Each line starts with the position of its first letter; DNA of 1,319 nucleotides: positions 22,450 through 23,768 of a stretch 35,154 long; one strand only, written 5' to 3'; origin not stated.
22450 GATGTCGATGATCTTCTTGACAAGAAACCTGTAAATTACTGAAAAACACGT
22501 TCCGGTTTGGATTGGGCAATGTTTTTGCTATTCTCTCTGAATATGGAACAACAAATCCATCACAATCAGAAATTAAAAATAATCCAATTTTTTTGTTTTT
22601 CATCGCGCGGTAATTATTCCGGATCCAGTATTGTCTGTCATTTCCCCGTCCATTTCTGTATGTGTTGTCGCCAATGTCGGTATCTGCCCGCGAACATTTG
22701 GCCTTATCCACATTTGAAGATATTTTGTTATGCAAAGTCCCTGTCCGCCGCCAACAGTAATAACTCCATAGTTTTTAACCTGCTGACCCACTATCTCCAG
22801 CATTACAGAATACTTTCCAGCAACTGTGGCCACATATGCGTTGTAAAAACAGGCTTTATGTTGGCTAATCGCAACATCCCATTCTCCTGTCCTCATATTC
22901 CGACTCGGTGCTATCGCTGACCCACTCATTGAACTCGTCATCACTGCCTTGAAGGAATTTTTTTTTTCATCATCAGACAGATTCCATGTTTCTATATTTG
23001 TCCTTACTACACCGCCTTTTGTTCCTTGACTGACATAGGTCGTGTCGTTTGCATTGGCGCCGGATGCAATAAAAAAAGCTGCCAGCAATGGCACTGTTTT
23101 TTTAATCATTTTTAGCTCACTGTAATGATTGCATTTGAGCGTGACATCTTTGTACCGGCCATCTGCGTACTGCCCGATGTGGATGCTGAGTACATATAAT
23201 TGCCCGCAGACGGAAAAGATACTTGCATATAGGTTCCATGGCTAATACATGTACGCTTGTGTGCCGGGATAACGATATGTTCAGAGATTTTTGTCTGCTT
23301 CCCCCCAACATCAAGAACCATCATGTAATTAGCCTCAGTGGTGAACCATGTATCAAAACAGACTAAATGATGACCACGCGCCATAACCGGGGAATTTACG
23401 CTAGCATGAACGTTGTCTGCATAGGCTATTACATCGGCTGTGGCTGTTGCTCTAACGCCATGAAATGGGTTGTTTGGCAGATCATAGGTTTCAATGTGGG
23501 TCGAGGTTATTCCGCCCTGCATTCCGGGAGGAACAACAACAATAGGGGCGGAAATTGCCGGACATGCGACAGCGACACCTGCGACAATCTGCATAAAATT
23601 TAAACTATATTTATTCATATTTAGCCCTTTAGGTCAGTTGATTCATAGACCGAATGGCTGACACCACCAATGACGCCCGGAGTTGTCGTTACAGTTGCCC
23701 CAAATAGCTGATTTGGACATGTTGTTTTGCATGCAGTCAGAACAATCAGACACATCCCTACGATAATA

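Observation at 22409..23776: Coupled lipoprotein + two paralogous secreted proteins + 64-aa ORF: an envelope-directed accessory operon of unknown family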

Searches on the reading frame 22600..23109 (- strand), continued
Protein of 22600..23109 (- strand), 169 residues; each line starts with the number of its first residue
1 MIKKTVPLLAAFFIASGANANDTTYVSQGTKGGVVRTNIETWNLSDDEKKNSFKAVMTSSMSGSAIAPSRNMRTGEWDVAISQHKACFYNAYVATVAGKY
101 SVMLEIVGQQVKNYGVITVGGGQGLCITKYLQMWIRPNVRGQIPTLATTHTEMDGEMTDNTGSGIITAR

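Call 92: search_protein_families(library=pfam, alignment_id=A2, max_evalue=1)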
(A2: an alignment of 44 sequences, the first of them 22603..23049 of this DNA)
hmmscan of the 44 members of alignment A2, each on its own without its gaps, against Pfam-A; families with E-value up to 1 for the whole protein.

A. member 1, window:22603-23049:- (149 aa): 0 families

B. families by the number of members that match (of 44 scanned): 17 families
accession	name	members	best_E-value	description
PF09716.15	ETRAMP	5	0.0017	Malarial early transcribed membrane protein (ETRAMP)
PF01502.23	PRA-CH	2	0.048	Phosphoribosyl-AMP cyclohydrolase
PF07184.16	CTV_P33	2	0.065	Citrus tristeza virus P33 protein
PF16164.10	VWA_N2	1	0.0093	VWA N-terminal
PF05526.16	R_equi_Vir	1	0.04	Rhodococcus equi virulence-associated protein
PF13670.12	PepSY_2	1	0.064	Peptidase propeptide and YPEB domain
PF09098.15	Dehyd-heme_bind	1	0.075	Quinohemoprotein amine dehydrogenase A, alpha subunit, haem binding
PF09264.17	Sial-lect-inser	1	0.077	Vibrio cholerae sialidase, lectin insertion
PF18573.7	BclA_C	1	0.084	BclA C-terminal domain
PF13985.11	YbgS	1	0.091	YbgS-like protein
PF15488.11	DUF4645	1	0.12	Domain of unknown function (DUF4645)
PF04395.17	Poxvirus_B22R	1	0.15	Poxvirus B22R protein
PF14126.11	DUF4293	1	0.17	Domain of unknown function (DUF4293)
PF00630.25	Filamin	1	0.18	Filamin/ABP280 repeat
PF12396.14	DUF3659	1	0.23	Protein of unknown function (DUF3659)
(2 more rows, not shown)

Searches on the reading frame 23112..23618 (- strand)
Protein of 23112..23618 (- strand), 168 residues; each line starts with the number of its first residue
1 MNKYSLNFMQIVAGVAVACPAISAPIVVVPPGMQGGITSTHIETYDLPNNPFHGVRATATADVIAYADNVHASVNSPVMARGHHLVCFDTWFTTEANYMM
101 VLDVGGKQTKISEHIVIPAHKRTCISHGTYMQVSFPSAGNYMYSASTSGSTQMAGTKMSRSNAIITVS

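Call 5: search_protein_families(library=pfam, proteins=[window:23112-23618:-], max_evalue=1)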
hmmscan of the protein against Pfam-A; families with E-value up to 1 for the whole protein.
window:23112-23618:- (168 aa): 1 family
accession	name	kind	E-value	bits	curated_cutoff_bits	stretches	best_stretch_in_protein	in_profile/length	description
PF16164.10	VWA_N2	-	0.008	16.7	27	1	13-55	31-73/79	VWA N-terminal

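Call 6: search_protein_families(library=phrogs, proteins=[window:23112-23618:-], max_evalue=1)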
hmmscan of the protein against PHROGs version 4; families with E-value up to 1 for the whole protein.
window:23112-23618:- (168 aa): 2 families
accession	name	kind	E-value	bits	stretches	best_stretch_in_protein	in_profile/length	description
phrog_17065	-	unknown function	0.07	14.2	1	1-25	1-25/45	-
phrog_15417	-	unknown function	0.19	12.7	1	1-41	1-41/66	-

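Call 13: find_homologous_proteins(query=window:23112-23618:-)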
Query window:23112-23618:- (168 aa): 2 proteins with E <= 0.001 among 26 candidates.
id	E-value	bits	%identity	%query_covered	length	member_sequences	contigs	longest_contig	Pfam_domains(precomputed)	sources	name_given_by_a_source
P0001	1.3e-100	352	100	95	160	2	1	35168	-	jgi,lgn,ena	-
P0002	2.0e-41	159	48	99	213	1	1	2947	-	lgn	-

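Call 14: find_encoding_contigs(protein=P0002, flank=5000)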
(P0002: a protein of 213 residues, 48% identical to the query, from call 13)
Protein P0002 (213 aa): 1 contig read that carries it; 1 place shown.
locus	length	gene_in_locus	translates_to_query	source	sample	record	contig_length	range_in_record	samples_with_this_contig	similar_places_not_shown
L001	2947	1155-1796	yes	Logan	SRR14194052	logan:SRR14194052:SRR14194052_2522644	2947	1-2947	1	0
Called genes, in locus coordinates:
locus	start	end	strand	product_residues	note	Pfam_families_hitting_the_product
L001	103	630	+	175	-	-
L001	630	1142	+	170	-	-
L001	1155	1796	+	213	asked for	-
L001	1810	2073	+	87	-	PF11740:KfrA_N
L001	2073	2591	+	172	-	-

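Call 15: find_encoding_contigs(protein=P0001, flank=10000)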
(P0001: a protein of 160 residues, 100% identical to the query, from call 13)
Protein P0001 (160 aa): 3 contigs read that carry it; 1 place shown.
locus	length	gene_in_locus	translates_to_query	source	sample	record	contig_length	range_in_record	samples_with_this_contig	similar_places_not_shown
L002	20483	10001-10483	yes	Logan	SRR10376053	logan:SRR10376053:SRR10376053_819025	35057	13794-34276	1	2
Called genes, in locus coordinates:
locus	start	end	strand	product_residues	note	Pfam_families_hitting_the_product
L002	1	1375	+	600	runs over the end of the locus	-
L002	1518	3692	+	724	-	-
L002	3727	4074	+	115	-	-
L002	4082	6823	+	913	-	-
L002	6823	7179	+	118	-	-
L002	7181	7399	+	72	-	PF25632:Fusello_VP2_Capsid (faint)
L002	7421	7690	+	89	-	-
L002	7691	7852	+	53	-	-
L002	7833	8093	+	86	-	-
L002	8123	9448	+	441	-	-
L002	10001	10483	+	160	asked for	-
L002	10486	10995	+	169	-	-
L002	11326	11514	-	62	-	-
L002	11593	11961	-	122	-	PF04448:DUF551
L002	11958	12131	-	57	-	-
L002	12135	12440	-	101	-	-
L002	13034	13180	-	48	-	-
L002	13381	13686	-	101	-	PF04448:DUF551 (weak)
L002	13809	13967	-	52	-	-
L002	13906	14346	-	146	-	-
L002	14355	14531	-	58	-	-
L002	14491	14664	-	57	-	-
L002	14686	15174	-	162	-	PF05037:DUF669 (weak)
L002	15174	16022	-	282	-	PF13479:AAA_24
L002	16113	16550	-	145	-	-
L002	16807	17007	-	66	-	-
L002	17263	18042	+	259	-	-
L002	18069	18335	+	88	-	-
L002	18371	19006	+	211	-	-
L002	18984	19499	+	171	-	PF08774:VRR_NUC (weak)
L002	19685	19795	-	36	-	-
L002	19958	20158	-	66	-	-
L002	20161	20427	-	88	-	-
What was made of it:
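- It was not called on the twin contig (call 15).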

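Call 26: find_homologous_proteins(query=A1, max_evalue=0.01)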
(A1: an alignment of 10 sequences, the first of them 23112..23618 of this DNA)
Query A1 (10 sequences) (168 aa, profile of the alignment): 44 proteins with E <= 0.01 among 3332 candidates.
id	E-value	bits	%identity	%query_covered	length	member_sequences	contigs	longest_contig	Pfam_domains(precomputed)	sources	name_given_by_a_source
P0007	2.1e-68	247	24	83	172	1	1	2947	-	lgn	-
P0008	1.0e-67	245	23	83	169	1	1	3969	-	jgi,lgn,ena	-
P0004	3.0e-67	243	25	76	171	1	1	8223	-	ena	-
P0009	3.1e-67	243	25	73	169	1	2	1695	-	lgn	-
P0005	1.1e-66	242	26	88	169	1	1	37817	-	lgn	-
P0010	2.5e-66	240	22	88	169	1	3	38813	-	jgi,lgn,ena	-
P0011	2.8e-66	240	24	79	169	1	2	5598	-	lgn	-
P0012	2.9e-66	240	27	79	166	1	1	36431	-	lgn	-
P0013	1.7e-65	238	26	79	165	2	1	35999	-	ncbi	-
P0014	1.9e-64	234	27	83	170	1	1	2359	-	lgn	-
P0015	3.5e-64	233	28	88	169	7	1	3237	-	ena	-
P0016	6.4e-64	232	23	79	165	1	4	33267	-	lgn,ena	-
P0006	8.7e-64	232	23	66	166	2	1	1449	-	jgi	jgi:hypothetical protein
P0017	1.4e-63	231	23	73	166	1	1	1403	-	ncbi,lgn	-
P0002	1.7e-63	231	48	99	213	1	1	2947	-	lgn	-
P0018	3.4e-63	230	24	64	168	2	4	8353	-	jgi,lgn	jgi:hypothetical protein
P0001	7.6e-63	229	100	95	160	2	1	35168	-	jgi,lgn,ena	-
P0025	2.2e-61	224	26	73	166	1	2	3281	-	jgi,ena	jgi:hypothetical protein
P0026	4.0e-61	223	24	79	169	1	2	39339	-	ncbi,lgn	-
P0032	4.5e-60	220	24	74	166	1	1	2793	-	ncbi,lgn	-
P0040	4.4e-53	197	20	75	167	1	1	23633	-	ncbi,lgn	-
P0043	1.3e-50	189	21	80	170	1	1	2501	-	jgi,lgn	jgi:hypothetical protein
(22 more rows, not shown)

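Call 27: list_cluster_members(proteins=[P0013, P0026, P0040, P0017, P0032, P0018, P0025, P0043])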
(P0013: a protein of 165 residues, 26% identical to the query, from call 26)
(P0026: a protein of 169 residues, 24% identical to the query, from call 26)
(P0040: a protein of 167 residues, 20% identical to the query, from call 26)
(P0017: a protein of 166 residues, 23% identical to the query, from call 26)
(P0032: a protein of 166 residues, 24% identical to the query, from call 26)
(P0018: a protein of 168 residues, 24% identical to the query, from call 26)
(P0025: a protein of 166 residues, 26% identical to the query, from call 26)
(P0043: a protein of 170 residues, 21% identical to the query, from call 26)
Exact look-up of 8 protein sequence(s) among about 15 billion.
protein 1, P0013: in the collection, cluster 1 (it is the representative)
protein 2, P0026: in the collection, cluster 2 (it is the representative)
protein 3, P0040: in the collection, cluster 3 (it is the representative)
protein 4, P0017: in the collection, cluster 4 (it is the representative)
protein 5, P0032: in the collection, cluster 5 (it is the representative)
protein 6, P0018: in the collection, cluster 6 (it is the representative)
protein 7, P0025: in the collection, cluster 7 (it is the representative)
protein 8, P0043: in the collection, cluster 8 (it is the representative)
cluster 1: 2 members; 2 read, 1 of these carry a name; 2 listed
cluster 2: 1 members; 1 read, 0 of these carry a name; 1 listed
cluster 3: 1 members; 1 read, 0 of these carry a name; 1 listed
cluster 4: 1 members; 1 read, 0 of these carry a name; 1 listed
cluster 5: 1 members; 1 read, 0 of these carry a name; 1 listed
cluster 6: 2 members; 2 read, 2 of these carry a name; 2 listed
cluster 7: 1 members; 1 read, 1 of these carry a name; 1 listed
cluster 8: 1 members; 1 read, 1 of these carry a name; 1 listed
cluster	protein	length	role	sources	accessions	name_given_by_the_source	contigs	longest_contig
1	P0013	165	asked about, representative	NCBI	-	-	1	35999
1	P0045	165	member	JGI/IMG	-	hypothetical protein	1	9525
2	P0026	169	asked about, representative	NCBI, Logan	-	-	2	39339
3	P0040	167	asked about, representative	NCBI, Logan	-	-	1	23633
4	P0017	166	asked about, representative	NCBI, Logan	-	-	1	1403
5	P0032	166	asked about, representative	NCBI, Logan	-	-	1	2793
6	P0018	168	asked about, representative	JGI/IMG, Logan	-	hypothetical protein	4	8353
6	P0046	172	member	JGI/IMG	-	hypothetical protein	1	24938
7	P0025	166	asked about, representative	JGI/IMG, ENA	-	hypothetical protein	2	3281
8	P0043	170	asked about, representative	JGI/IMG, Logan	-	hypothetical protein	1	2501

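Call 28: find_encoding_contigs(protein=P0013, flank=10000, max_places=3)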
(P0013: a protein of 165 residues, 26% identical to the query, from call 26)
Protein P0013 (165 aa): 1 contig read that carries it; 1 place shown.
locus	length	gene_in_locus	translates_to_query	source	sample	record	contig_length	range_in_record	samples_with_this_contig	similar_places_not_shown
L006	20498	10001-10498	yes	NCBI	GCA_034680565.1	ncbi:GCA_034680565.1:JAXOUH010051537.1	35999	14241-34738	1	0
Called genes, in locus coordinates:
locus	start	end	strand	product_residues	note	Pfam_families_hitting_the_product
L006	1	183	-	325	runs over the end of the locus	PF13479:AAA_24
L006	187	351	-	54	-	-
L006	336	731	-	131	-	-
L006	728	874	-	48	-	-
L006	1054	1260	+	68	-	PF13560:HTH_31, PF01381:HTH_3 (weak)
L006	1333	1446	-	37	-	-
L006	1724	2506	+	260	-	-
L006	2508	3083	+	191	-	-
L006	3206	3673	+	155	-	PF08774:VRR_NUC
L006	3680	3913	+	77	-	-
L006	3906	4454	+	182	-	PF05838:Glyco_hydro_108, PF09374:PG_binding_3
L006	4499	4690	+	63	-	-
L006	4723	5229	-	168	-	PF07275:ArdA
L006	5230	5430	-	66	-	-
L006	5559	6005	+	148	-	-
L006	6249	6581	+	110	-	-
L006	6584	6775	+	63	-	-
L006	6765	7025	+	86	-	-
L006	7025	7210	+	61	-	-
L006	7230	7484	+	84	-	-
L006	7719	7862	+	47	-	-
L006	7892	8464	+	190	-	-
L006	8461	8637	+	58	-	-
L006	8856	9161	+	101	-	-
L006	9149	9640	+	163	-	-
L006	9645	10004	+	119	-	-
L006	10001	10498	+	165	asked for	-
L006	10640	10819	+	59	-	-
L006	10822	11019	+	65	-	-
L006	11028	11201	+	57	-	-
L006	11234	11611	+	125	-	-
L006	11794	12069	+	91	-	PF11753:DUF3310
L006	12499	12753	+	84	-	-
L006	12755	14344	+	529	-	PF12236:Head-tail_con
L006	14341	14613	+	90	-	-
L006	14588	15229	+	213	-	-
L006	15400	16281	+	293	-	PF19821:Phage_capsid_2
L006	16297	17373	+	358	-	-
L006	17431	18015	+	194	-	-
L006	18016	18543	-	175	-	PF02945:Endonuclease_7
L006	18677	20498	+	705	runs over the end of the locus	-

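Call 29: find_encoding_contigs(protein=P0026, flank=10000, max_places=3)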
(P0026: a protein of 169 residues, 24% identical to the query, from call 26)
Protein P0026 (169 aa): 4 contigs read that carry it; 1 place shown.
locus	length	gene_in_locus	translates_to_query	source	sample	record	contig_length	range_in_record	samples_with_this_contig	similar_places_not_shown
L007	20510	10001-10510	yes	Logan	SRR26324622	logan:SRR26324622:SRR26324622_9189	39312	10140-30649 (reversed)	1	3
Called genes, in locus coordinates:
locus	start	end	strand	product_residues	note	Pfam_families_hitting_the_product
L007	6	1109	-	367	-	-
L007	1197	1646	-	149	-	PF20901:Sf6_terminase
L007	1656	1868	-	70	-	-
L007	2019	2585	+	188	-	-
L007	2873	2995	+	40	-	-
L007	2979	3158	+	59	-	-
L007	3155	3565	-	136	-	-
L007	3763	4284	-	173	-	-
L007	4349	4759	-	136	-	-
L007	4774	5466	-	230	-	-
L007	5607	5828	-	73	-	-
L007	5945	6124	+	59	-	-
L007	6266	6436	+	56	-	-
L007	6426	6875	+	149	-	-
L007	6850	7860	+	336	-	PF13479:AAA_24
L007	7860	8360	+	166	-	PF05037:DUF669 (weak)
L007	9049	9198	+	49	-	-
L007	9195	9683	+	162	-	-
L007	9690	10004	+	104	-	-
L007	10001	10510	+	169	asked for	-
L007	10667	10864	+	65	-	-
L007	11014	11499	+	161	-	-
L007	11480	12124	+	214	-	-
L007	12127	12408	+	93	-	-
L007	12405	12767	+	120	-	-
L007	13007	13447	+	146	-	-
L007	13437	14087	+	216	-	PF04448:DUF551 (weak)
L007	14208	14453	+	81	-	-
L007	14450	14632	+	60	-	-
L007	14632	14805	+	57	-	-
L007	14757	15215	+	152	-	PF02945:Endonuclease_7 (weak)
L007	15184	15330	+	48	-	-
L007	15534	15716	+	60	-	-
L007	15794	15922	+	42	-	-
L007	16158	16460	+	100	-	PF11753:DUF3310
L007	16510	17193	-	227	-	-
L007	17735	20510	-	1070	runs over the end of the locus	-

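Call 48: search_protein_families(library=padloc, proteins=[window:23112-23618:-], max_evalue=1)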
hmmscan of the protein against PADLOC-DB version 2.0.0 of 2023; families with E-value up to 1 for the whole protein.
window:23112-23618:- (168 aa): 0 families

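Call 49: search_protein_families(library=ncbifam, proteins=[window:23112-23618:-], max_evalue=1)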
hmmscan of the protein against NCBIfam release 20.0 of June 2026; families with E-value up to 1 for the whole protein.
window:23112-23618:- (168 aa): 0 families

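Call 66: predict_structure(alignment_id=A3)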
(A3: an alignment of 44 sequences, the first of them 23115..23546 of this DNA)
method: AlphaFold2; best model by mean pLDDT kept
length: 144 residues; sequences in the alignment: 44
mean_pLDDT: 93.6   pTM: 0.85
mean pLDDT of the five models: 93.6, 93.4, 93.2, 93.0, 92.2
residues with pLDDT >= 90: 128; 70-90: 8; 50-70: 8; < 50: 0
segments of 3 or more residues with pLDDT < 50: none
pLDDT, mean of each block of 10 residues (from residue 1): 94 97 74 82 97 97 94 97 96 95 97 97 94 97 97
secondary structure, 60 per line:
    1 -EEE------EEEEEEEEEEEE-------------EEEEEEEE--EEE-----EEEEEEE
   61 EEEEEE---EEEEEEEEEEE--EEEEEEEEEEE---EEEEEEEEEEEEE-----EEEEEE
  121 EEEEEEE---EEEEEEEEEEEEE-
elements in order: E2-4 E11-22 E36-43 E46-48 E54-66 E70-80 E83-93 E97-109 E115-127 E131-143

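Call 70: fold_search(model_id=the predicted structure, library=pdb)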
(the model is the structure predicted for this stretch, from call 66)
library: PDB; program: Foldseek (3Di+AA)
matches with E <= 10: 1907; with E <= 0.001: 40
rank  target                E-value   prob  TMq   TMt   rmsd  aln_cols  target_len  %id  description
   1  5l7v_B                5.0e-05  1.00  0.31  0.11  14.1       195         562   12  Crystal Structure of BvGH123 with bond transition state analog Galthiazoline. (released 2017-03-22)
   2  3frp_G                5.6e-05  1.00  0.40  0.29  14.0       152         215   10  Crystal Structure of Cobra Venom Factor, a Co-factor for C3- and C5 convertase CVFBb (released 2009-04-28)
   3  5l7u_B                5.6e-05  1.00  0.31  0.11  14.1       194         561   12  Crystal structure of BvGH123 with bound GalNAc (released 2017-03-22)
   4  2hb0_A                1.0e-04  1.00  0.38  0.19   8.7       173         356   13  Crystal Structure of CfaE, the Adhesive Subunit of CFA/I Fimbria of Enterotoxigenic Escherichia coli (released 2007-06-26)
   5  8k2j                  1.5e-04  1.00  0.36  0.13  10.0       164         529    8  Crystal structure of Group 3 Oligosaccharide/Monosaccharide-releasing beta-N-acetylgalactosaminidase NgaDssm, apo form (released 2024-04-24)
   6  5fqe_A                1.5e-04  1.00  0.38  0.13  10.8       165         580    8  The details of glycolipid glycan hydrolysis by the structural analysis of a family 123 glycoside hydrolase from Clostr (released 2016-03-30)
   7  3hrz_B                1.5e-04  1.00  0.34  0.25  13.3       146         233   12  Cobra Venom Factor (CVF) in complex with human factor B (released 2009-07-07)
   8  5fqe_B                2.1e-04  1.00  0.33  0.12   9.1       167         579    9  The details of glycolipid glycan hydrolysis by the structural analysis of a family 123 glycoside hydrolase from Clostr (released 2016-03-30)
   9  8xen_A                2.5e-04  1.00  0.52  0.10   4.2       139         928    9  Cryo-EM structure of integrin ITGAV/ITGB3 complex, conformation 4 (released 2024-12-18)
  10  6fvi                  2.9e-04  1.00  0.35  0.35   7.9       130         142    8  ASH / PapD-like domain of human CEP192 (PapD-like domain 7) (released 2019-03-20)
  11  3vac_A                3.1e-04  1.00  0.36  0.18   9.5       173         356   14  Crystal Structure of the CFA/I Enterotoxigenic E. coli adhesin CfaE mutant G168D (released 2013-02-20)
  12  5jpn_B                3.3e-04  1.00  0.42  0.12  15.2       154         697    8  Structure of human complement C4 rebuilt using iMDFF (released 2016-08-10)
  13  2hb0_B                3.3e-04  1.00  0.35  0.17   8.6       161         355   14  Crystal Structure of CfaE, the Adhesive Subunit of CFA/I Fimbria of Enterotoxigenic Escherichia coli (released 2007-06-26)
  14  8p4l_A                3.6e-04  1.00  0.39  0.13   8.9       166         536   10  Beta-N-acetylgalactosaminidase from Niabella aurantiaca (released 2024-01-17)
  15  7dco_D                3.6e-04  1.00  0.38  0.05   5.7       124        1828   11  Cryo-EM structure of the activated spliceosome (Bact complex) at an atomic resolution of 2.5 angstrom (released 2021-03-17)
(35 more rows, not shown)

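Call 83: search_dna_similar(query=P0013, collection=plasmids, mode=protein, max_evalue=0.001)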
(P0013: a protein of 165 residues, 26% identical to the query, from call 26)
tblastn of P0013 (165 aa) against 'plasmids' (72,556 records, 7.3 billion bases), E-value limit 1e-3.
No match.

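Call 84: search_dna_similar(query=P0013, collection=phages, mode=protein, max_evalue=0.001)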
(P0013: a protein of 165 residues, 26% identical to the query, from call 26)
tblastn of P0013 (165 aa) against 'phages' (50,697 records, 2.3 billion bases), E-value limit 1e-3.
No match.

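Call 85: search_dna_similar(query=L006:12755-14341:+, collection=phages, mode=protein, max_rows=10)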
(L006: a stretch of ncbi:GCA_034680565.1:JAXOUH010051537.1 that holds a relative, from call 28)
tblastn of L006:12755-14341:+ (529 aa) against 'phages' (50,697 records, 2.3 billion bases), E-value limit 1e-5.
Records with a match: 71; places in all: 71; records where one place covers at least 80% of the query: 68.
Best place of each record, by identity: <60% 71.
By first word of the organism name: Vibrio 49; Pelagibacter 17; Methylophilales 1; Bacteriophage 1; Caudoviricetes 1; Liberibacter 1; Fusobacterium 1.
By host as written in the record: - 46; Candidatus Pelagibacter ubique HTCC1062 11; Vibrio lentus 2; Vibrio splendidus 2; Candidatus Pelagibacter sp. HTCC1062 2; Candidatus Pelagibacter sp. FZCC0015 2; Methylophilales bacterium FZCC2181 1; Candidadtus Pelagibacter sp. HTCC1062 1; and 4 more.
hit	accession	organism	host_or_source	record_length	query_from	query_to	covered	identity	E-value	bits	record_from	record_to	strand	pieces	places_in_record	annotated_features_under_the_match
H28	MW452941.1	Methylophilales phage MEP301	Methylophilales bacterium FZCC2181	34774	13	490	90%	25.1%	3e-23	110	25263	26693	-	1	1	head-tail connector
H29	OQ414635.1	Pelagibacter phage EXVC031P Hodr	Candidadtus Pelagibacter sp. HTCC1062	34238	13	487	90%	25.2%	7e-20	100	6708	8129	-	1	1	hypothetical protein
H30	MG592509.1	Vibrio phage 1.138.O._10N.261.48.A1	Vibrio lentus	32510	12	492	91%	24.4%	1e-18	96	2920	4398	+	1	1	head-to-tail joining protein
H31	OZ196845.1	Vibrio phage PG9A-2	Seawater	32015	12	492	91%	24.2%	9e-19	96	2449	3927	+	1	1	head-tail adaptor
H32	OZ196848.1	Vibrio phage PG9A-1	Seawater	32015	12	492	91%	24.2%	9e-19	96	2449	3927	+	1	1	head-tail adaptor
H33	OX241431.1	Vibrio phage 448O51-1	Oyster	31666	1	490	93%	23.5%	1e-13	80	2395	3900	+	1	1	head-tail connector protein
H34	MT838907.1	Bacteriophage sp.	human fecal samples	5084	10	480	89%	23.9%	6e-20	100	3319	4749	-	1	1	record has no annotation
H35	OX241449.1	Vibrio phage 416E50-1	Seawater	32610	1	490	93%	23.0%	9e-14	81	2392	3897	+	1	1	head-tail connector protein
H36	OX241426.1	Vibrio phage 456E52-1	Seawater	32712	1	490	93%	23.0%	9e-14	81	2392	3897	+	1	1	head-tail connector protein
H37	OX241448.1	Vibrio phage 284E43-1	Seawater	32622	1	490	93%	23.0%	1e-13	80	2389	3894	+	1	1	head-tail connector protein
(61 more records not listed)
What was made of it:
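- L006's portal is a Head-tail_con (T7-type) connector (calls 28, 85).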

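Call 89: search_protein_families(library=pfam, proteins=[L006:8814-9161:+, L007:9690-10004:+], max_evalue=0.01)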
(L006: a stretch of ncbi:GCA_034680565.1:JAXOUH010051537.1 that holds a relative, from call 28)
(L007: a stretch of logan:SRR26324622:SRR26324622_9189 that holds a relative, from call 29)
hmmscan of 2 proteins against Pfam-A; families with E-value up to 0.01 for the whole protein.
L006:8814-9161:+ (115 aa): 0 families

L007:9690-10004:+ (104 aa): 0 families
